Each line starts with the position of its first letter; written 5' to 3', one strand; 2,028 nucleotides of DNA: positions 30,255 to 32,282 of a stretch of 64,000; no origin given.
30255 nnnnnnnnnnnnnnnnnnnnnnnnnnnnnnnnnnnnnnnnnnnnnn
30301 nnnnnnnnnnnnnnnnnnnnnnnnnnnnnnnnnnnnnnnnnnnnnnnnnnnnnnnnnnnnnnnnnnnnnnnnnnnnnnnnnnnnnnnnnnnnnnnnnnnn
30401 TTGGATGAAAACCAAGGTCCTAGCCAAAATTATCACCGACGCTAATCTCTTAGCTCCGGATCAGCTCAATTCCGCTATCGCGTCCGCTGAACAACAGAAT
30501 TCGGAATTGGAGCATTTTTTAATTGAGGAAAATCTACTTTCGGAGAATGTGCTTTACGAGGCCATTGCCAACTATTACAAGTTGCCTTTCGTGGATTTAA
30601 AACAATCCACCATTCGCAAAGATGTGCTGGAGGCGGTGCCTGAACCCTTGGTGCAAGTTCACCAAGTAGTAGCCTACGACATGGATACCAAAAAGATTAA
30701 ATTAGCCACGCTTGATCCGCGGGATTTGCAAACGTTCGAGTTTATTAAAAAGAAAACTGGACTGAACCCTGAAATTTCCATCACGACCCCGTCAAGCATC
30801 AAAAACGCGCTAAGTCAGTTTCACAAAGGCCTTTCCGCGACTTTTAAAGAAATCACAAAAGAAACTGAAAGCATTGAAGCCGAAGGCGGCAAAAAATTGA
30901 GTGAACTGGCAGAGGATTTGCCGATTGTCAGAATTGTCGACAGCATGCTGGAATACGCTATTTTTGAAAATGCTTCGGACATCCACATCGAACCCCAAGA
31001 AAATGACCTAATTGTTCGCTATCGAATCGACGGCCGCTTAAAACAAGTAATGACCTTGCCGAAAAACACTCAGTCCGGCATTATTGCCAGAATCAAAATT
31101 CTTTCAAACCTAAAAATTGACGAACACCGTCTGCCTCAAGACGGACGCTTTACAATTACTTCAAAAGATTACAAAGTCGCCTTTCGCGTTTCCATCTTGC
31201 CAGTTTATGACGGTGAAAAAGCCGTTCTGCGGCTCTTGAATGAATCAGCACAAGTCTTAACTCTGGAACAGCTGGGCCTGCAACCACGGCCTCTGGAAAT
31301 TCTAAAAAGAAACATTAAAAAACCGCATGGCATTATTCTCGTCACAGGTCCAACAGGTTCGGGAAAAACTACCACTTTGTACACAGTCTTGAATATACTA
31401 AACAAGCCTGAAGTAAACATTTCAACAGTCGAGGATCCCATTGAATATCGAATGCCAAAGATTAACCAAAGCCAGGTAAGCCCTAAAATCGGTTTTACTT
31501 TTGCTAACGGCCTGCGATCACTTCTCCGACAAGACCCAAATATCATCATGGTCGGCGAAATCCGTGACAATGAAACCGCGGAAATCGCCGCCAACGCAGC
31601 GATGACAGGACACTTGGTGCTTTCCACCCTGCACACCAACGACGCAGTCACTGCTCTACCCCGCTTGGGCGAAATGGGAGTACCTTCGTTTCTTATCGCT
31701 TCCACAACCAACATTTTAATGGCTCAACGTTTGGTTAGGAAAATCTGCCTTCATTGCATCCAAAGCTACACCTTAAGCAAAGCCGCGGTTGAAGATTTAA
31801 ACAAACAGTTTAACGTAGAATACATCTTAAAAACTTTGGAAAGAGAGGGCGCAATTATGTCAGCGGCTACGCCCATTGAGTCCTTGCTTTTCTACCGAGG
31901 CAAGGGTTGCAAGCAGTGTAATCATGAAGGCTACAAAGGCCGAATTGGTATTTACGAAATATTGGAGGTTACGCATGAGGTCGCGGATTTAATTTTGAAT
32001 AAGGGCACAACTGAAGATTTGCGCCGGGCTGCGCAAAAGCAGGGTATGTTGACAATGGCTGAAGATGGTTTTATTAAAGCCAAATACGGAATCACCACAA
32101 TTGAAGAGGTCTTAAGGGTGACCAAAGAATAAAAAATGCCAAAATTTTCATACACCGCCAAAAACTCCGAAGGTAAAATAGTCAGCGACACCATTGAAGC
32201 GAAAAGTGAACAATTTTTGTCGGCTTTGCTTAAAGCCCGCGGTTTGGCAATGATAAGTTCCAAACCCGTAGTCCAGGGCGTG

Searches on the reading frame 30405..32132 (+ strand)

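Call 69: search_protein_families(library=pfam, proteins=[window:30405-32132:+], max_evalue=0.00001)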
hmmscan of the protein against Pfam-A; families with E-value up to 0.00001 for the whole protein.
window:30405-32132:+ (575 aa): 2 families
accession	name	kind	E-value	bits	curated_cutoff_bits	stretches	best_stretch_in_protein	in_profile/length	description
PF00437.27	T2SSE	-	2.3e-131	438.3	24.9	1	168-571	2-370/370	Type II/IV secretion system protein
PF05157.20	MshEN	-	1e-11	45.1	23.1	1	58-139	1-83/90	MshEN domain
